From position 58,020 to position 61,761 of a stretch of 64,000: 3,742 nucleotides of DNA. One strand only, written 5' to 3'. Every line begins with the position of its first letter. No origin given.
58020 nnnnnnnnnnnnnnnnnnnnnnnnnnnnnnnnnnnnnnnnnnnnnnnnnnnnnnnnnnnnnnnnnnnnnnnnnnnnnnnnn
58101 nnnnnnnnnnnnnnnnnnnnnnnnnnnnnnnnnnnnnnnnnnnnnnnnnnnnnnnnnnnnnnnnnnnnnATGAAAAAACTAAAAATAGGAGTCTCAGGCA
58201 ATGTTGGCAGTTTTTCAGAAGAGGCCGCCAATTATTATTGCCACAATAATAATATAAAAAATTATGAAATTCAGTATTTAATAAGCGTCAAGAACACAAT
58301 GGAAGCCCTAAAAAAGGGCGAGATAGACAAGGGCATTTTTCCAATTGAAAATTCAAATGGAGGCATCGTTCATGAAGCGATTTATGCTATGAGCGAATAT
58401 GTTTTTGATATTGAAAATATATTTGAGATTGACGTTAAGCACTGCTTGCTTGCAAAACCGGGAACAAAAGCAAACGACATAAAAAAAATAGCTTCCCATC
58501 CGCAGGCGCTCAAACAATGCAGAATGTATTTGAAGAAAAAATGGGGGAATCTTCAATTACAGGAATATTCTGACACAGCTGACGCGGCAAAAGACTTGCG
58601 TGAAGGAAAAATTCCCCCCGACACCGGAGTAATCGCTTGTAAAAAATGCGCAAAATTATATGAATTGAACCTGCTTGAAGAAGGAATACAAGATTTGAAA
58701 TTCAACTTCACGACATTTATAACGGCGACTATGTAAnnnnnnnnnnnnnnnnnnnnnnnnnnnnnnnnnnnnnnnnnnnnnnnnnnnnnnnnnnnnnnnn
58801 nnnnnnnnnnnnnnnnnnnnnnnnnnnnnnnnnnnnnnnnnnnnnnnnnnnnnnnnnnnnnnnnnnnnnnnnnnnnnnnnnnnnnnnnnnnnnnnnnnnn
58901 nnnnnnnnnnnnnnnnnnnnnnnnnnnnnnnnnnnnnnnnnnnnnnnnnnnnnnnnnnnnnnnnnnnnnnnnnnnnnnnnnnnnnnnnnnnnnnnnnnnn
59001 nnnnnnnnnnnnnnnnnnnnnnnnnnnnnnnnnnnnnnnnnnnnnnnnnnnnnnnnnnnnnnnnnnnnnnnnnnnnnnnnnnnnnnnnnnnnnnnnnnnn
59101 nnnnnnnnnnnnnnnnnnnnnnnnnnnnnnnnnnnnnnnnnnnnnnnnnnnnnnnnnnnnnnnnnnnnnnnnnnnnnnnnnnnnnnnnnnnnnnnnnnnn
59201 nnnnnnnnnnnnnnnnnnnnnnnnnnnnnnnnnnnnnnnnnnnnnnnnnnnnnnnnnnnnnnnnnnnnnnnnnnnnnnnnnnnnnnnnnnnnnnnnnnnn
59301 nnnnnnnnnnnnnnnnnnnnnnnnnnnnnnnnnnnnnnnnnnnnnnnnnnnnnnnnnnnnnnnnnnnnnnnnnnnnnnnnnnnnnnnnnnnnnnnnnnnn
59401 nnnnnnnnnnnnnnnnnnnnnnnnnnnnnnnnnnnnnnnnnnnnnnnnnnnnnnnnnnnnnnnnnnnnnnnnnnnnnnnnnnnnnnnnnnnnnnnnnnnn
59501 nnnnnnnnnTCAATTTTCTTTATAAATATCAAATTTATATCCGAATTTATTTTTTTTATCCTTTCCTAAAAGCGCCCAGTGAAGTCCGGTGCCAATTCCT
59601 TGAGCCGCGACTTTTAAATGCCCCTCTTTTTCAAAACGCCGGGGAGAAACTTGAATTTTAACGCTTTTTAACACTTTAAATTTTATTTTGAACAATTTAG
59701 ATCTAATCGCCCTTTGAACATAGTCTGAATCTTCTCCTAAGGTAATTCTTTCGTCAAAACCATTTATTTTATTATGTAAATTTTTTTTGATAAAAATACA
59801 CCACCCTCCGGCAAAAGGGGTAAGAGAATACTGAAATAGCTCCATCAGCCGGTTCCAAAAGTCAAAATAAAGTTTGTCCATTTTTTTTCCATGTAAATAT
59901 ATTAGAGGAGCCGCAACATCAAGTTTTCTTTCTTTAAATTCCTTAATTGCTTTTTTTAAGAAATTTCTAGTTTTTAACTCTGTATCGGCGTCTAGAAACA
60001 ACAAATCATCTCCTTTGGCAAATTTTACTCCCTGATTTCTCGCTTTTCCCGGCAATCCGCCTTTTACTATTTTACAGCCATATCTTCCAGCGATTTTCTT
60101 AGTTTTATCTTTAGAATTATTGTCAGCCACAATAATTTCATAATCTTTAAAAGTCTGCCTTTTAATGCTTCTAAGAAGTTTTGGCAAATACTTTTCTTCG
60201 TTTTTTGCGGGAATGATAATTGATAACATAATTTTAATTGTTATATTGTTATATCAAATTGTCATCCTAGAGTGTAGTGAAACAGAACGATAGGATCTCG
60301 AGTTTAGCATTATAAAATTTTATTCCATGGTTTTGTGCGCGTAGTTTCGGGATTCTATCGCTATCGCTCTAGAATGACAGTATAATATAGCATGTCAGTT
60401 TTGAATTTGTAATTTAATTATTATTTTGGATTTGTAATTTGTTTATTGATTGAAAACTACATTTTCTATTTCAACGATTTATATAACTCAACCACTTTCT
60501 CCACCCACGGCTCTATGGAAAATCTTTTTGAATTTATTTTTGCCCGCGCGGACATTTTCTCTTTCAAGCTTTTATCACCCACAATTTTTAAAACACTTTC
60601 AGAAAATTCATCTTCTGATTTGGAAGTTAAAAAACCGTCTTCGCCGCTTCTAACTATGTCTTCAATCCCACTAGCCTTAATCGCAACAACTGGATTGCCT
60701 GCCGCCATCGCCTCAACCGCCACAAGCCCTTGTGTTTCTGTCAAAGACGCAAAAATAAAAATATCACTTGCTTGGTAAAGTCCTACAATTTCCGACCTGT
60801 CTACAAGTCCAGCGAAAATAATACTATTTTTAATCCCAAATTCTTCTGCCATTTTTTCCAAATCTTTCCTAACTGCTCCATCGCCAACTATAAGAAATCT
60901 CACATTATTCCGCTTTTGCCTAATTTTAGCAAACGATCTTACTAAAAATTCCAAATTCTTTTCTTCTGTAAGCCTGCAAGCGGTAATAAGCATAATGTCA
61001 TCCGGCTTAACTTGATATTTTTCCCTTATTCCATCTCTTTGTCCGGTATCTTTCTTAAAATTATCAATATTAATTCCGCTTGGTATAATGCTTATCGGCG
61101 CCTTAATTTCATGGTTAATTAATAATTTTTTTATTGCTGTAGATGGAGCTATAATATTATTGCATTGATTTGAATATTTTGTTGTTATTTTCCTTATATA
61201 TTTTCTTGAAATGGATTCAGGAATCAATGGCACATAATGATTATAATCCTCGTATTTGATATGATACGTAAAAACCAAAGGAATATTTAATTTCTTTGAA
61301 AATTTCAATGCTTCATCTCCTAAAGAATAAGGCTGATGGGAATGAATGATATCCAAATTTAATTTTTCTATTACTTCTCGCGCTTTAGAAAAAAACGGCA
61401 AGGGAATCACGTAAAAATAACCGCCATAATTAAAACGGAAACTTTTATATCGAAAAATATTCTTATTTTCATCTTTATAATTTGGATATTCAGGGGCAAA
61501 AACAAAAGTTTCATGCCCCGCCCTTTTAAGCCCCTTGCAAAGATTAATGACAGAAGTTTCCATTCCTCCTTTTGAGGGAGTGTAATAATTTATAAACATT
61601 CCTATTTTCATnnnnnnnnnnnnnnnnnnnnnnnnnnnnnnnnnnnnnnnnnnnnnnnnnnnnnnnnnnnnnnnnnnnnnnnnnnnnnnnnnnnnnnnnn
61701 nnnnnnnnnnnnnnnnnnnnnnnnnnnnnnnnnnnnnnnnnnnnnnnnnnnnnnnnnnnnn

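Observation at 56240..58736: Three clustered prephenate-dehydratase paralogs, two ACT-less with altered catalytic motif, in a genome otherwise showing no aromatic amino-acid pathway genes in this window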

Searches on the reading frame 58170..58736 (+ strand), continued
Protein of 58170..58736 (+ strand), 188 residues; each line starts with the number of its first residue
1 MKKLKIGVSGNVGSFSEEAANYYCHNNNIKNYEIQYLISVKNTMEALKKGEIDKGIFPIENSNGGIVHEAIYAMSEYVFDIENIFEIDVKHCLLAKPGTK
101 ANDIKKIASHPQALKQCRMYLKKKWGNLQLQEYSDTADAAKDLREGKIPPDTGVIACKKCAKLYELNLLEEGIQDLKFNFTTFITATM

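Call 101: search_protein_families(library=ncbifam, proteins=[L017:2725-3879:+, L014:11595-12698:+, L005:8106-9290:-, L002:7631-8680:+, L017:1962-2738:+, L011:10593-11375:+, L014:10582-11595:+, L001:10736-11473:+], max_evalue=0.00001)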
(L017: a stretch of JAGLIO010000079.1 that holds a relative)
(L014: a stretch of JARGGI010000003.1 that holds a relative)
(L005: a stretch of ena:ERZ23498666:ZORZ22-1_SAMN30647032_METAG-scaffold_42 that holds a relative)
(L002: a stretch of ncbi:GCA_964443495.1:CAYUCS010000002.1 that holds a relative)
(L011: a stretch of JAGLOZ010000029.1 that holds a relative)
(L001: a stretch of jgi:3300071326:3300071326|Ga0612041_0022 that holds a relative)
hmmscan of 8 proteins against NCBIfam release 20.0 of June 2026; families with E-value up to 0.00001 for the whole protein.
L017:2725-3879:+ (384 aa): 64 families (the best 25 are shown)
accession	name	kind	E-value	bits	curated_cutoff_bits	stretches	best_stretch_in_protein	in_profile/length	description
NF041091.1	asp_aminotase_Arch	equivalog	1.9e-67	227.7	550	1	13-377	10-373/376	aspartate aminotransferase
NF041364.1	GntC_guanitoxin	equivalog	8e-65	219.1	415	1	36-377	3-355/356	guanitoxin biosynthesis PLP-dependent (S)-gamma-hydroxy-L-arginine cyclodehydratase GntC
NF005588.0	PRK07309.1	equivalog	1.7e-64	218.1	576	1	32-379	31-386/391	pyridoxal phosphate-dependent aminotransferase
NF005817.0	PRK07683.1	equivalog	2.1e-61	207.8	575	1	29-380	26-382/387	aminotransferase A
NF004770.0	PRK06108.1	subfamily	6.4e-57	193.1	422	1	31-380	36-393/396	pyridoxal phosphate-dependent aminotransferase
NF004975.0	PRK06348.1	equivalog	3.8e-53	180.8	549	1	18-377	16-381/384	pyridoxal phosphate-dependent aminotransferase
NF004769.0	PRK06107.1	equivalog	1.2e-52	179.1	617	1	22-379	24-398/402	aspartate transaminase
NF006229.0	PRK08361.1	equivalog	4.4e-50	170.8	624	1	18-381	24-390/391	aspartate aminotransferase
NF006514.0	PRK08960.1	equivalog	1.6e-49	168.7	554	1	20-379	21-385/388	pyridoxal phosphate-dependent aminotransferase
NF005744.0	PRK07568.1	subfamily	2.3e-48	165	389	1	22-379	21-390/398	pyridoxal phosphate-dependent aminotransferase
NF005601.0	PRK07337.1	equivalog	2.2e-47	162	496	1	19-379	23-392/394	pyridoxal phosphate-dependent aminotransferase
NF006230.0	PRK08363.1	equivalog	1.1e-44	152.9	534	1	8-381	7-394/398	alanine aminotransferase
NF006756.0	PRK09276.1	subfamily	8.6e-43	146.7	507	1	23-377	23-384/387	LL-diaminopimelate aminotransferase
NF005305.0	PRK06836.1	equivalog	5.7e-42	144.3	376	1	9-377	10-389/396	pyridoxal phosphate-dependent aminotransferase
TIGR03540.1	DapC_direct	equivalog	1.2e-41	142.9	593.25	1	23-377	21-382/383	LL-diaminopimelate aminotransferase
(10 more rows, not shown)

L014:11595-12698:+ (367 aa): 81 families (the best 25 are shown)
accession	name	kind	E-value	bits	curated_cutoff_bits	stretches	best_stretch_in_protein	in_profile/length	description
NF041091.1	asp_aminotase_Arch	equivalog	2.6e-90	303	550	1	7-365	3-373/376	aspartate aminotransferase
NF041364.1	GntC_guanitoxin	equivalog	3.1e-88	296.1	415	1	32-364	2-354/356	guanitoxin biosynthesis PLP-dependent (S)-gamma-hydroxy-L-arginine cyclodehydratase GntC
NF005817.0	PRK07683.1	equivalog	7.5e-87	291.5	575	1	3-364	4-378/387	aminotransferase A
NF005816.0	PRK07682.1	equivalog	7.4e-85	284.9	620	1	3-361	5-377/390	aminotransferase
NF004975.0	PRK06348.1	equivalog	1.9e-77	260.9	549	1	3-365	5-381/384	pyridoxal phosphate-dependent aminotransferase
NF005305.0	PRK06836.1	equivalog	3.8e-77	260.2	376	1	12-365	13-389/396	pyridoxal phosphate-dependent aminotransferase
NF005588.0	PRK07309.1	equivalog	5.5e-72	242.8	576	1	4-364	7-383/391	pyridoxal phosphate-dependent aminotransferase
NF006229.0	PRK08361.1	equivalog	1.4e-70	238.3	624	1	4-360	10-381/391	aspartate aminotransferase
NF006230.0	PRK08363.1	equivalog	2.2e-70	237.5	534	1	28-356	30-381/398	alanine aminotransferase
NF005744.0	PRK07568.1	subfamily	3.7e-66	223.6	389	1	4-364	3-387/398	pyridoxal phosphate-dependent aminotransferase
NF004769.0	PRK06107.1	equivalog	8.9e-66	222.3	617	1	28-363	33-394/402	aspartate transaminase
NF004621.0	PRK05957.1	equivalog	1.9e-65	221.1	498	1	4-363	4-379/389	pyridoxal phosphate-dependent aminotransferase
NF004770.0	PRK06108.1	subfamily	2.6e-64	217.5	422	1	4-364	13-389/396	pyridoxal phosphate-dependent aminotransferase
NF005601.0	PRK07337.1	equivalog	1.8e-60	205.1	496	1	8-366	12-391/394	pyridoxal phosphate-dependent aminotransferase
NF006569.0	PRK09082.1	subfamily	4.5e-59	200.5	420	1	4-365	8-385/386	methionine aminotransferase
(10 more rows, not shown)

L005:8106-9290:- (394 aa): 73 families (the best 25 are shown)
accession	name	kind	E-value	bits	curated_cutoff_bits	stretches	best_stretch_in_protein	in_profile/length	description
NF041091.1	asp_aminotase_Arch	equivalog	1.4e-95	320.4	550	1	5-388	1-375/376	aspartate aminotransferase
NF005816.0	PRK07682.1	equivalog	1.3e-83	280.8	620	1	27-391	25-386/390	aminotransferase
NF005817.0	PRK07683.1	equivalog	1.2e-82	277.7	575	1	4-390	5-383/387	aminotransferase A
NF041364.1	GntC_guanitoxin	equivalog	3.6e-81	272.8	415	1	35-386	2-355/356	guanitoxin biosynthesis PLP-dependent (S)-gamma-hydroxy-L-arginine cyclodehydratase GntC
NF004975.0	PRK06348.1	equivalog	7.9e-76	255.5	549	1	18-387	16-382/384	pyridoxal phosphate-dependent aminotransferase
NF005588.0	PRK07309.1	equivalog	5.8e-75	252.6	576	1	4-391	7-389/391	pyridoxal phosphate-dependent aminotransferase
NF006229.0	PRK08361.1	equivalog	1.4e-71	241.6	624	1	14-389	17-389/391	aspartate aminotransferase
NF006756.0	PRK09276.1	subfamily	1.1e-70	238.5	507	1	4-387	4-385/387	LL-diaminopimelate aminotransferase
NF005305.0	PRK06836.1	equivalog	2.8e-67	227.7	376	1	33-389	36-392/396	pyridoxal phosphate-dependent aminotransferase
NF005744.0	PRK07568.1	subfamily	5.1e-67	226.4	389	1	4-388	3-390/398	pyridoxal phosphate-dependent aminotransferase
NF004770.0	PRK06108.1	subfamily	1.3e-66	225.1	422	1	23-390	28-394/396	pyridoxal phosphate-dependent aminotransferase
TIGR03540.1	DapC_direct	equivalog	1.5e-66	224.9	593.25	1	4-386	2-382/383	LL-diaminopimelate aminotransferase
NF005855.0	PRK07777.1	equivalog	2.7e-66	224.5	553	1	31-387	28-387/391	pyridoxal phosphate-dependent aminotransferase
NF004769.0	PRK06107.1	equivalog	8.4e-65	219.1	617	1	8-387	10-397/402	aspartate transaminase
NF006230.0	PRK08363.1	equivalog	1.3e-63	215.2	534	1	4-390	4-394/398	alanine aminotransferase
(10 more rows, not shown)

L002:7631-8680:+ (349 aa): 64 families (the best 25 are shown)
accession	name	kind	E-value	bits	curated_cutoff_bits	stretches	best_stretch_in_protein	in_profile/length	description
NF041364.1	GntC_guanitoxin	equivalog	4.6e-65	219.8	415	1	6-346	1-354/356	guanitoxin biosynthesis PLP-dependent (S)-gamma-hydroxy-L-arginine cyclodehydratase GntC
NF041091.1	asp_aminotase_Arch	equivalog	2.2e-58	197.9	550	1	2-347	26-373/376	aspartate aminotransferase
NF005817.0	PRK07683.1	equivalog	2.7e-57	194.2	575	1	3-347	28-379/387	aminotransferase A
NF005588.0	PRK07309.1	equivalog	2.8e-57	194.4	576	1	4-347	31-384/391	pyridoxal phosphate-dependent aminotransferase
NF005601.0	PRK07337.1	equivalog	5e-57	193.8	496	1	2-348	34-391/394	pyridoxal phosphate-dependent aminotransferase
NF006514.0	PRK08960.1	equivalog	3.4e-56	190.7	554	1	2-347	31-383/388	pyridoxal phosphate-dependent aminotransferase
NF004770.0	PRK06108.1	subfamily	1.8e-55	188.4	422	1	4-348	37-391/396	pyridoxal phosphate-dependent aminotransferase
NF004769.0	PRK06107.1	equivalog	8.1e-51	173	617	1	2-346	32-395/402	aspartate transaminase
NF005816.0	PRK07682.1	equivalog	6.7e-48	163.2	620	1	3-347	29-381/390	aminotransferase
NF004975.0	PRK06348.1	equivalog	5.3e-45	154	549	1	3-347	29-381/384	pyridoxal phosphate-dependent aminotransferase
NF006229.0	PRK08361.1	equivalog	8.9e-43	146.8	624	1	3-346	33-385/391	aspartate aminotransferase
NF006756.0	PRK09276.1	subfamily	5.2e-42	144.1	507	1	2-347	30-384/387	LL-diaminopimelate aminotransferase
TIGR03540.1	DapC_direct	equivalog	8.9e-42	143.4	593.25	1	2-346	28-381/383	LL-diaminopimelate aminotransferase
NF006488.0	PRK08912.1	equivalog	2.4e-40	138.7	498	1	4-347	27-382/387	aminotransferase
NF006230.0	PRK08363.1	equivalog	4.7e-39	134.3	534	1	2-347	29-390/398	alanine aminotransferase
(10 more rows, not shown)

L017:1962-2738:+ (258 aa): 15 families
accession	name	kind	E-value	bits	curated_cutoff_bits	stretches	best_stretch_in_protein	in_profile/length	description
NF006409.0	PRK08655.1-3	equivalog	1.2e-38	133.3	310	1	8-253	2-251/290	prephenate dehydrogenase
NF006408.0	PRK08655.1-2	equivalog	4.1e-37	128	422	1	3-252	3-258/441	prephenate dehydrogenase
NF006411.0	PRK08655.1-5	equivalog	5.2e-27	94.7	464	1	6-190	2-185/443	prephenate dehydrogenase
NF006410.0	PRK08655.1-4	equivalog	3.4e-26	92.1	498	1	5-251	3-258/446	prephenate dehydrogenase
NF006407.0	PRK08655.1-1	equivalog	6.4e-26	91.2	834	1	9-206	3-200/439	prephenate dehydrogenase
NF006307.0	PRK08507.1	equivalog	5.9e-18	65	295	1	8-198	2-198/275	prephenate dehydrogenase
NF005032.0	PRK06444.1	equivalog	3.9e-17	62.5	293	1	8-245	2-194/197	prephenate dehydrogenase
NF005650.0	PRK07417.1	equivalog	6e-15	55.3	290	1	7-193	2-193/281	prephenate/arogenate dehydrogenase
NF008400.0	PRK11199.1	equivalog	8.1e-14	51.3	273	1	10-189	102-263/374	bifunctional chorismate mutase/prephenate dehydrogenase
NF005694.0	PRK07502.1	equivalog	5.2e-13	48.9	409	1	8-174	8-185/310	prephenate/arogenate dehydrogenase family protein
NF005107.0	PRK06545.1-5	equivalog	5e-11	42.2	414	1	8-186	4-194/367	prephenate dehydrogenase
NF011381.1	PRK14806.1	equivalog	1.8e-10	39.7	902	1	8-186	5-195/733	bifunctional prephenate dehydrogenase/3-phosphoshikimate 1-carboxyvinyltransferase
NF005105.0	PRK06545.1-3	equivalog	4.1e-10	39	524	1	8-188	4-197/367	prephenate dehydrogenase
NF006457.0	PRK08818.1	equivalog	1.8e-09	37.2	411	1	10-203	8-188/373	prephenate dehydrogenase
NF005106.0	PRK06545.1-4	equivalog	2e-07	30.7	569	1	9-186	4-193/363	prephenate dehydrogenase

L011:10593-11375:+ (260 aa): 20 families
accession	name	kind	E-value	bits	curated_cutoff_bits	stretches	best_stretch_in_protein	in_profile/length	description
NF006409.0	PRK08655.1-3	equivalog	4.6e-37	128.1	310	1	1-251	1-249/290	prephenate dehydrogenase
NF006408.0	PRK08655.1-2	equivalog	3.7e-34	118.2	422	1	1-253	7-259/441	prephenate dehydrogenase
NF006410.0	PRK08655.1-4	equivalog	1.2e-31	110.1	498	1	1-255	5-261/446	prephenate dehydrogenase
NF006407.0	PRK08655.1-1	equivalog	3.1e-30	105.4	834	1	1-258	1-259/439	prephenate dehydrogenase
NF006411.0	PRK08655.1-5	equivalog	1.3e-27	96.7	464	1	5-255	8-256/443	prephenate dehydrogenase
NF006307.0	PRK08507.1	equivalog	2.6e-23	82.6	295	1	1-196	1-196/275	prephenate dehydrogenase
NF005650.0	PRK07417.1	equivalog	2.8e-22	79.3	290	1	1-196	2-196/281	prephenate/arogenate dehydrogenase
NF011381.1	PRK14806.1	equivalog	3.5e-19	68.5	902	1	3-191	6-200/733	bifunctional prephenate dehydrogenase/3-phosphoshikimate 1-carboxyvinyltransferase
NF005694.0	PRK07502.1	equivalog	2.2e-18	66.5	409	1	3-185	9-196/310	prephenate/arogenate dehydrogenase family protein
NF005107.0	PRK06545.1-5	equivalog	9.2e-16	57.7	414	1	2-189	4-197/367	prephenate dehydrogenase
NF008400.0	PRK11199.1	equivalog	1.1e-15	57.5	273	1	52-184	139-258/374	bifunctional chorismate mutase/prephenate dehydrogenase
NF005105.0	PRK06545.1-3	equivalog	1e-14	54.2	524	1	2-189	4-198/367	prephenate dehydrogenase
NF005106.0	PRK06545.1-4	equivalog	2.7e-14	53.3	569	1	3-189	4-196/363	prephenate dehydrogenase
NF005032.0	PRK06444.1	equivalog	5.1e-14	52.3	293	1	3-237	3-187/197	prephenate dehydrogenase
NF009714.1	PRK13243.1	equivalog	5.5e-11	42.4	455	1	2-94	152-245/332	glyoxylate reductase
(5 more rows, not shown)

L014:10582-11595:+ (337 aa): 34 families (the best 25 are shown)
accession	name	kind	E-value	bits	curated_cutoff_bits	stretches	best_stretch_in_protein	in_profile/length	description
NF006409.0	PRK08655.1-3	equivalog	4.8e-41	141.2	310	1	1-269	1-267/290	prephenate dehydrogenase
NF006408.0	PRK08655.1-2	equivalog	1.6e-33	116.1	422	1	1-261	7-267/441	prephenate dehydrogenase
NF006411.0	PRK08655.1-5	equivalog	1.3e-32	113.2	464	1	5-264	8-266/443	prephenate dehydrogenase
NF006407.0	PRK08655.1-1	equivalog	6.8e-31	107.5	834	1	1-273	1-275/439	prephenate dehydrogenase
NF006410.0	PRK08655.1-4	equivalog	1.7e-30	106.3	498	1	1-272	5-279/446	prephenate dehydrogenase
NF008400.0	PRK11199.1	equivalog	5e-30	104.7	273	2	6-184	105-258/374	bifunctional chorismate mutase/prephenate dehydrogenase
NF006307.0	PRK08507.1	equivalog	3.3e-24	85.5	295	1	1-255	1-258/275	prephenate dehydrogenase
NF005650.0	PRK07417.1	equivalog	5.8e-23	81.6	290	1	1-184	2-184/281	prephenate/arogenate dehydrogenase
NF011381.1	PRK14806.1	equivalog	6.1e-21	74.4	902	1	3-254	6-266/733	bifunctional prephenate dehydrogenase/3-phosphoshikimate 1-carboxyvinyltransferase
NF005107.0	PRK06545.1-5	equivalog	4.4e-18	65.4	414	1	2-255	4-267/367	prephenate dehydrogenase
NF005694.0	PRK07502.1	equivalog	1.2e-17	64.2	409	1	3-183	9-194/310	prephenate/arogenate dehydrogenase family protein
NF005105.0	PRK06545.1-3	equivalog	1.3e-17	63.6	524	1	2-189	4-198/367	prephenate dehydrogenase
NF005106.0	PRK06545.1-4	equivalog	1.2e-15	57.6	569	1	2-255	3-266/363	prephenate dehydrogenase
NF005104.0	PRK06545.1-1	equivalog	1.9e-12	47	713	1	4-178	6-185/366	prephenate dehydrogenase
NF006691.0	PRK09239.1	equivalog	3.5e-12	46.4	120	1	253-335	6-91/108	chorismate mutase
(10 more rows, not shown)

L001:10736-11473:+ (245 aa): 13 families
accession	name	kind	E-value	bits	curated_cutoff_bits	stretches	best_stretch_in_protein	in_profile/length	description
NF006409.0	PRK08655.1-3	equivalog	3.8e-40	138.3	310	1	9-240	2-245/290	prephenate dehydrogenase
NF006408.0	PRK08655.1-2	equivalog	6.6e-29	100.9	422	1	5-243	4-256/441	prephenate dehydrogenase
NF006411.0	PRK08655.1-5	equivalog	7e-25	87.7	464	1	52-184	55-186/443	prephenate dehydrogenase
NF006410.0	PRK08655.1-4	equivalog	2.5e-21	76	498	1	5-239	2-253/446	prephenate dehydrogenase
NF006407.0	PRK08655.1-1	equivalog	2.9e-19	69.2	834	1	56-185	59-187/439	prephenate dehydrogenase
NF005032.0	PRK06444.1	equivalog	1.8e-17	63.6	293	1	10-238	3-194/197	prephenate dehydrogenase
NF008400.0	PRK11199.1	equivalog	6.4e-16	58.3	273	1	8-186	99-267/374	bifunctional chorismate mutase/prephenate dehydrogenase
NF006307.0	PRK08507.1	equivalog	9.1e-14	51.3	295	1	10-188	3-195/275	prephenate dehydrogenase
NF005694.0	PRK07502.1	equivalog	4.7e-13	49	409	1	49-179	60-197/310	prephenate/arogenate dehydrogenase family protein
NF006457.0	PRK08818.1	equivalog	3.5e-09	36.3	411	1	10-178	7-172/373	prephenate dehydrogenase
NF011381.1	PRK14806.1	equivalog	3.5e-09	35.5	902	1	51-179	59-195/733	bifunctional prephenate dehydrogenase/3-phosphoshikimate 1-carboxyvinyltransferase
NF005107.0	PRK06545.1-5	equivalog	5e-08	32.3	414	1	50-182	57-197/367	prephenate dehydrogenase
NF005650.0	PRK07417.1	equivalog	7.4e-08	32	290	1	51-181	54-188/281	prephenate/arogenate dehydrogenase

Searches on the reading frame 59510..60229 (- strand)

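Call 10: search_protein_families(library=pfam, proteins=[window:59510-60229:-], max_evalue=0.001)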
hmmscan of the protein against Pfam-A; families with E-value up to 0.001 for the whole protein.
window:59510-60229:- (239 aa): 4 families
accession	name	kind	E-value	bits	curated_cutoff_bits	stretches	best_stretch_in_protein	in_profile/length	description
PF00535.33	Glycos_transf_2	-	4.3e-29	102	23.3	1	3-153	1-165/168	Glycosyl transferase family 2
PF13641.12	Glyco_tranf_2_3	-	3.2e-08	34.3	27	1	2-184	3-203/230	Glycosyltransferase like family 2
PF10111.15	Glyco_tranf_2_2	-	2.1e-06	27.8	27.3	1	3-173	1-198/276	Glycosyltransferase like family 2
PF13632.12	Glyco_trans_2_3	-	0.00082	19.7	27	0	77-176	3-108/198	Glycosyl transferase family group 2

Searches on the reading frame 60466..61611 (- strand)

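Call 10: search_protein_families(library=pfam, proteins=[window:60466-61611:-], max_evalue=0.001)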
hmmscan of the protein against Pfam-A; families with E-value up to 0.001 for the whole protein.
window:60466-61611:- (381 aa): 7 families
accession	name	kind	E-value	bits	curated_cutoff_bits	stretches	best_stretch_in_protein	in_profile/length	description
PF00534.26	Glycos_transf_1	-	4.6e-39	134.1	26.4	1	192-358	2-170/172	Glycosyl transferases group 1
PF13439.12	Glyco_transf_4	-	8.6e-35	120.7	28.5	1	15-183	2-169/170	Glycosyltransferase Family 4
PF13692.12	Glyco_trans_1_4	-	2.2e-33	116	27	1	208-345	4-141/142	Glycosyl transferases group 1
PF13579.12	Glyco_trans_4_4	-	8e-11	43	29.7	1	15-179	1-158/158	Glycosyl transferase 4-like domain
PF20706.3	GT4-conflict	-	1.2e-10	41.4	26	1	207-347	199-340/385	Family 4 Glycosyltransferase in conflict systems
PF13524.12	Glyco_trans_1_2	-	7.8e-05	23.1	25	1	229-358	8-126/144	Glycosyl transferase-like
PF02350.25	Epimerase_2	-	0.00011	21.6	30.6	1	139-355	115-328/347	UDP-N-acetylglucosamine 2-epimerase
